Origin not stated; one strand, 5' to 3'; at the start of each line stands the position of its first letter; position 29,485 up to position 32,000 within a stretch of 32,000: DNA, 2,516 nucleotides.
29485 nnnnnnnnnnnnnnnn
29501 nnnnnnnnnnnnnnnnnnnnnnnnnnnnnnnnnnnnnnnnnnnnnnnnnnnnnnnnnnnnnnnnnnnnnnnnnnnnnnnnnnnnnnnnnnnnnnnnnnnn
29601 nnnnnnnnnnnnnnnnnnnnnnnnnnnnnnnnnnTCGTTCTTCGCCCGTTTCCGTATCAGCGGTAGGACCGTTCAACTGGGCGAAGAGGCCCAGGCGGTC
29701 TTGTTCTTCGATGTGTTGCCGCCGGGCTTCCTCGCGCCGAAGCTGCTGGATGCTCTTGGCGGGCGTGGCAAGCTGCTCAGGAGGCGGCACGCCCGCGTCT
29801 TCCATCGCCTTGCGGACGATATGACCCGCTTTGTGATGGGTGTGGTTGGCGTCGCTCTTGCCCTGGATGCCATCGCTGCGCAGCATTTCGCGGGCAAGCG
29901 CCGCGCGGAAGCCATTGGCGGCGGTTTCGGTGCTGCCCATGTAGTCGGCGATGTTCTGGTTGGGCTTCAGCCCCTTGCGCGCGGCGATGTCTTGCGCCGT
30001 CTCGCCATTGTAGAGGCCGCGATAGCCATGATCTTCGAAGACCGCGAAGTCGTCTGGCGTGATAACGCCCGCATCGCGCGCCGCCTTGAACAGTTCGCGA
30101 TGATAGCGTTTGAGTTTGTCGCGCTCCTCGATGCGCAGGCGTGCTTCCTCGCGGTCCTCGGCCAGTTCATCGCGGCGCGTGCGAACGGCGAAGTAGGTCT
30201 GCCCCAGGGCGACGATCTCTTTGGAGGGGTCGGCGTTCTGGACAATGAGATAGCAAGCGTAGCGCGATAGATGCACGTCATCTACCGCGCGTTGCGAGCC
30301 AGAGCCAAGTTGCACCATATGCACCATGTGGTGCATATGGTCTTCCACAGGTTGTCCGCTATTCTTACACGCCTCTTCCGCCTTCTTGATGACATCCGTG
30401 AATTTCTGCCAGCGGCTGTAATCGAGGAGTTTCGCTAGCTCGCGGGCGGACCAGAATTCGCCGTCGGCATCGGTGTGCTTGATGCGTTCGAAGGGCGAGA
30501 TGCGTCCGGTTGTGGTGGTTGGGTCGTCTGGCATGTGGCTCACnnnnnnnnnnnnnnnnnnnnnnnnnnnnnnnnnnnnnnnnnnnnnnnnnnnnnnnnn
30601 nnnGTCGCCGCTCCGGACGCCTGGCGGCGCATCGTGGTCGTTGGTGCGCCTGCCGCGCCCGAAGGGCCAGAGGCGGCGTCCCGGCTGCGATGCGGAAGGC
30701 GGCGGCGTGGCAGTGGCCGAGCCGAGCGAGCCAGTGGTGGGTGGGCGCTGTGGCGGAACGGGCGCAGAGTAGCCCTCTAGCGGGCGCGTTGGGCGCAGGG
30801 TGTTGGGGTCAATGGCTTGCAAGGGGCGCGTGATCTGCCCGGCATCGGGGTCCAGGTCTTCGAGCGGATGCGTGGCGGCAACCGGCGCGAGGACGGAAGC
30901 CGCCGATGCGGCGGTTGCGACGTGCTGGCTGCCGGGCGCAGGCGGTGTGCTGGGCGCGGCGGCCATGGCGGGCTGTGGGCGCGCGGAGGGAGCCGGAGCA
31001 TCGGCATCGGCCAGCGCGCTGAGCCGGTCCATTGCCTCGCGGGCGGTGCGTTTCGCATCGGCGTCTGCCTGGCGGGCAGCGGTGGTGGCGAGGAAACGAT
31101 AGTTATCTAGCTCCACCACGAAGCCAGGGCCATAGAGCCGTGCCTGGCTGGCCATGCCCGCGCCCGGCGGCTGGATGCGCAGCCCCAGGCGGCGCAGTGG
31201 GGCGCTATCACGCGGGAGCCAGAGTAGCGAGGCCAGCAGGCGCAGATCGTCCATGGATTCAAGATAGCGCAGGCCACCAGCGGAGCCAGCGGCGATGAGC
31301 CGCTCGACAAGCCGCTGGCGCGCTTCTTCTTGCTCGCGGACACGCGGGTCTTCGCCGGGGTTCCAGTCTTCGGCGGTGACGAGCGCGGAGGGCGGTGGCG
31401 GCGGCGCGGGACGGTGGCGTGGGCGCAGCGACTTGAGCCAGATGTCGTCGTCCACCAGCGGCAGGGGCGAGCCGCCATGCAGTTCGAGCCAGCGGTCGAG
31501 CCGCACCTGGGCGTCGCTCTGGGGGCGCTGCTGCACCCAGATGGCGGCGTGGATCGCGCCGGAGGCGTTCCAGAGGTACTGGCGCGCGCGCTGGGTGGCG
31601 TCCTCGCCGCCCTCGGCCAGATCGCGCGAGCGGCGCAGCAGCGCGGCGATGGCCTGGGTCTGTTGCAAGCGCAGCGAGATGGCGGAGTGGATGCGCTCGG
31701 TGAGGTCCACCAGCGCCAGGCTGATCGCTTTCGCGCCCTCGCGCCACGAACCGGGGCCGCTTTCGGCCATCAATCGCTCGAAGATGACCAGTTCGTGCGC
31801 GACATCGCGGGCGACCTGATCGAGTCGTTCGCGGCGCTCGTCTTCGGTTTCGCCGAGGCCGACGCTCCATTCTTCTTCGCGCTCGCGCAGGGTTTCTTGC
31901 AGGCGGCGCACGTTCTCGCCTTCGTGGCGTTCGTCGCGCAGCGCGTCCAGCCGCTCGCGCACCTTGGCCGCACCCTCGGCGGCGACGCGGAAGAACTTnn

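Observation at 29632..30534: dinD-like gene wedged inside the SMC operon between the kleisin-like and KITE-like genes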

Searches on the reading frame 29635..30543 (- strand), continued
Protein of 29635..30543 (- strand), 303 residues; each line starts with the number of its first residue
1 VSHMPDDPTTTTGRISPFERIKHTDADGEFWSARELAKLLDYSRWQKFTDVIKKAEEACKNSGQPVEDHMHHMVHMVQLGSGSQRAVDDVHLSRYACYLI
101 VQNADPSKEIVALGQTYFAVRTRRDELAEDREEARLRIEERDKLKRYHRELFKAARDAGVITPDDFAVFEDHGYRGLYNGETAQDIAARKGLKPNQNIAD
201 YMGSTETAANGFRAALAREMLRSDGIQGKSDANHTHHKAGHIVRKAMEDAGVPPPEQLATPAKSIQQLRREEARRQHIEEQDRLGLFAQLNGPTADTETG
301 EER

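Call 89: get_annotated_region(hit=H17, flank=6000)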
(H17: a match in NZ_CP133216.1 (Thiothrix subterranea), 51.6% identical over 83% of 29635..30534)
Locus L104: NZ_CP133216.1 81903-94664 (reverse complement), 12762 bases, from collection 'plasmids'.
description: Thiothrix subterranea strain DNT52 plasmid pThsubDNT52_1, complete sequence
organism: Thiothrix subterranea (NCBI taxid 2735563)
taxonomy: Bacteria; Pseudomonadota; Gammaproteobacteria; Thiotrichales; Thiotrichaceae; Thiothrix; Thiothrix subterranea
host: -; source: hydrogen sulfide spring; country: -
typing (MOB-suite, as given by PLSDB): non-mobilizable
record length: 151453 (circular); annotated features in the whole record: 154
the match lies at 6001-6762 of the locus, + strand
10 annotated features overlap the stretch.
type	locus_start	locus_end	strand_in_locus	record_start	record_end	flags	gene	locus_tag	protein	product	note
CDS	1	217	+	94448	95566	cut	-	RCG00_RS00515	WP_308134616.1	molecular chaperone DnaJ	-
CDS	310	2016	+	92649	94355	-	-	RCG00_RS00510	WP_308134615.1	AAA family ATPase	-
CDS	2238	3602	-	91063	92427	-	-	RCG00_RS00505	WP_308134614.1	replication initiation protein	GO:0006270 - DNA replication initiation [Evidence IEA]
CDS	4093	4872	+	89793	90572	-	-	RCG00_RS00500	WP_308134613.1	ParA family protein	-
CDS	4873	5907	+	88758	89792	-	-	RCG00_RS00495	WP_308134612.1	ParB/RepB/Spo0J family partition protein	GO:0007059 - chromosome segregation [Evidence IEA]; GO:0000910 - cytokinesis [Evidence IEA]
CDS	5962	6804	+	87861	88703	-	dinD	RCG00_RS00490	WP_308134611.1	DNA damage-inducible protein D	-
CDS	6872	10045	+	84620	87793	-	-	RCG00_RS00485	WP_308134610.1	DEAD/DEAH box helicase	-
CDS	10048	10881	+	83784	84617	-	-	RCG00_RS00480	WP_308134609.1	SWIM zinc finger family protein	-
CDS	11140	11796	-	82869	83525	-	radC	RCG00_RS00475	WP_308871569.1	DNA repair protein RadC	GO:0006281 - DNA repair [Evidence IEA]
CDS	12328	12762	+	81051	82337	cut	-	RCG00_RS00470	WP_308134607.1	Fic family protein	-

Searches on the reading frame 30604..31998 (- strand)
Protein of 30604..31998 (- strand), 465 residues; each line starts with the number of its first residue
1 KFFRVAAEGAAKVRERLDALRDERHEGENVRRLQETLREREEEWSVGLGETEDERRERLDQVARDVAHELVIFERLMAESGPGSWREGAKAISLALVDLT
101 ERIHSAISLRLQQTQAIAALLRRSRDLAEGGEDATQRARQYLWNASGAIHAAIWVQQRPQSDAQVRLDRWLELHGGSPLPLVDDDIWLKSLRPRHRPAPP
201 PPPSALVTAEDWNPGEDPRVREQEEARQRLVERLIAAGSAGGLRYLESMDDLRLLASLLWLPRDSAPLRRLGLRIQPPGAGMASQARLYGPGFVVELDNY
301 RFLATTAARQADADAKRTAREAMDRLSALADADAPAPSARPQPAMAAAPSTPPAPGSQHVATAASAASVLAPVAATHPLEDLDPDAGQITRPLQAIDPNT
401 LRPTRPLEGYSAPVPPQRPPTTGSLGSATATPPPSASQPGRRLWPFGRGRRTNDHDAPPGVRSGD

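Call 7: search_protein_families(library=pfam, proteins=[window:30604-31998:-], max_evalue=0.01)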
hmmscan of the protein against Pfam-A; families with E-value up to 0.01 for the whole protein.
window:30604-31998:- (465 aa): 0 families

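Call 8: search_protein_families(library=ncbifam, proteins=[window:30604-31998:-], max_evalue=0.01)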
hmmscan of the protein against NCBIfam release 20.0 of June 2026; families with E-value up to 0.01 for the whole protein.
window:30604-31998:- (465 aa): 0 families

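Call 9: search_protein_families(library=padloc, proteins=[window:30604-31998:-], max_evalue=0.01)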
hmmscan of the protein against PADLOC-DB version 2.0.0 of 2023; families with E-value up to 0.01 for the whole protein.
window:30604-31998:- (465 aa): 0 families

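Call 91: find_homologous_proteins(query=window:30604-31998:-, max_evalue=0.00001)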
Query window:30604-31998:- (465 aa): 161 proteins with E <= 0.00001 among 8000 candidates; the best 120 are listed.
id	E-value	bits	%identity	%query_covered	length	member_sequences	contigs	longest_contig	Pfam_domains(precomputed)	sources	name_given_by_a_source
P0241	2.4e-298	1008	100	100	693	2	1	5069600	-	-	-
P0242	4.4e-184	631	71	96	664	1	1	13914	-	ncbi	-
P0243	4.9e-180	618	69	96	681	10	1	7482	-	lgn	-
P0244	3.1e-178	612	67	98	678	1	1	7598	-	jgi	jgi:hypothetical protein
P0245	1.2e-177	610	68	96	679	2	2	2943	-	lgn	-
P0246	1.1e-176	607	67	97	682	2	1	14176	-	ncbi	-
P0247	1.8e-176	606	68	96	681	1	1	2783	-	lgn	-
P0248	7.2e-176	604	69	97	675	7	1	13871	-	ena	-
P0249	1.6e-174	599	68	97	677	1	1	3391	-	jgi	jgi:hypothetical protein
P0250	3.9e-174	598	67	96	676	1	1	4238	-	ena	-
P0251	1.7e-173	596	66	98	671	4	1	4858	-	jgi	jgi:hypothetical protein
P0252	1.9e-172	593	65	96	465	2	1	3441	-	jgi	jgi:hypothetical protein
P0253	2.6e-171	589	66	99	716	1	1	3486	-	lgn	-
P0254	2.2e-170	586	66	97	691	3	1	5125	-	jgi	jgi:hypothetical protein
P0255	3.8e-169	582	67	97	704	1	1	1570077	-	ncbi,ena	-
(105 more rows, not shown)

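Call 101: predict_structure(alignment_id=A4)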
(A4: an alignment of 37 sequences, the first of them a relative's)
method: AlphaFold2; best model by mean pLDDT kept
length: 693 residues; sequences in the alignment: 37
mean_pLDDT: 71.6   pTM: 0.41
mean pLDDT of the five models: 71.6, 68.4, 67.9, 67.5, 67.5
residues with pLDDT >= 90: 253; 70-90: 144; 50-70: 104; < 50: 192
segments of 3 or more residues with pLDDT < 50: 98-110, 120-133, 378-387, 403-410, 419-425, 433-436, 563-625, 627-659, 661-693
pLDDT, mean of each block of 10 residues (from residue 1): 81 89 55 75 90 74 93 93 91 61 41 50 42 54 66 93 97 96 96 88 82 77 83 92 96 95 96 82 95 96 92 90 88 83 76 72 70 53 48 57 42 53 51 52 74 95 97 96 96 93 95 96 97 95 93 81 45 38 33 34 34 38 42 41 40 36 40 40 37 35
secondary structure, 60 per line:
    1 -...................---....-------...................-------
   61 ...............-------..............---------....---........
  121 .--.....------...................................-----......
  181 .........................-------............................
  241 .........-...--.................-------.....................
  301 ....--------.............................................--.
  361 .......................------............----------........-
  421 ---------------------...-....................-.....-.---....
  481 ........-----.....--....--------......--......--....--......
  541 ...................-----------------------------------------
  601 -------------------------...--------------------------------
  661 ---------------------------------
elements in order (helices of 4 or more, strands of 3 or more residues): H2-20 H24-27 H35-53 H61-75 H83-96 H106-109 H113-121 H124-128 H135-169 H175-205 H213-249 H256-272 H280-304 H313-357 H360-383 H390-401 H412-419 H446-465 H468-471 H477-488 H494-498 E501-504 E513-518 E521-526 E529-532 H535-559

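Call 104: fold_search(model_id=the predicted structure, library=pdb)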
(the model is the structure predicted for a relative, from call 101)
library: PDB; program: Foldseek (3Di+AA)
matches with E <= 10: 585; with E <= 0.001: 0
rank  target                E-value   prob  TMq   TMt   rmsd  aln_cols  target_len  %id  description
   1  6vfk_B                7.1e-02  0.21  0.07  0.13  21.4       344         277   12  De novo designed tetrahedral nanoparticle T33_dn10 displaying 4 copies of BG505-SOSIP trimer on the surface (released 2020-07-22)
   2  6t5f_B                7.4e-02  0.16  0.06  0.12  22.1       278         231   12  Human 14-3-3 sigma fused to the StARD1 peptide including phosphoserine-195 (released 2020-11-18)
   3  9qxt_E                8.1e-02  0.25  0.12  0.15  44.3       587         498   14  E. coli JetABC dimer in the DNA boarding-holding state (released 2025-10-01)
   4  6bzd_B                9.7e-02  0.25  0.07  0.17  22.2       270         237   15  Structure of 14-3-3 gamma R57E mutant bound to GlcNAcylated peptide (released 2018-05-09)
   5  6zc9_A                9.7e-02  0.23  0.07  0.15  21.7       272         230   16  Structure of 14-3-3 gamma in complex with Nedd4-2 14-3-3 binding motif Ser448 (released 2021-07-21)
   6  3euh_B                1.1e-01  0.63  0.16  0.26  12.9       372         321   13  Crystal Structure of the MukE-MukF Complex (released 2009-01-20)
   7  3euh_A                1.2e-01  0.51  0.15  0.24  13.4       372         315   13  Crystal Structure of the MukE-MukF Complex (released 2009-01-20)
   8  4gnt_A                1.2e-01  0.23  0.07  0.16  22.0       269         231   12  Complex of ChREBP and 14-3-3beta (released 2012-10-24)
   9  1tt9_A                1.3e-01  0.28  0.11  0.13  13.9       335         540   15  Structure of the bifunctional and Golgi associated formiminotransferase cyclodeaminase octamer (released 2005-06-28)
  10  7a6r_A                1.4e-01  0.21  0.07  0.16  21.4       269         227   14  Structure of 14-3-3 gamma in complex with DAPK2 peptide containing the 14-3-3 binding motif (released 2021-08-25)
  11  5m35_A                1.5e-01  0.20  0.07  0.15  21.9       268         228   13  The molecular tweezer CLR01 stabilizes a disordered protein-protein interface (released 2017-11-15)
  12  6zc9_C                1.5e-01  0.20  0.06  0.15  22.6       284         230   13  Structure of 14-3-3 gamma in complex with Nedd4-2 14-3-3 binding motif Ser448 (released 2021-07-21)
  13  4tql_B                1.5e-01  0.84  0.13  0.33  32.0       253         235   11  Computationally designed three helix bundle (released 2014-10-15)
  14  8v3b_a                1.5e-01  0.30  0.13  0.18  24.8       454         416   18  Computational Designed Nanocage O43_129_+4 (released 2024-03-13)
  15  4o46_E                1.5e-01  0.16  0.07  0.14  21.8       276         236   15  14-3-3-gamma in complex with influenza NS1 C-terminal tail phosphorylated at S228 (released 2014-04-30)
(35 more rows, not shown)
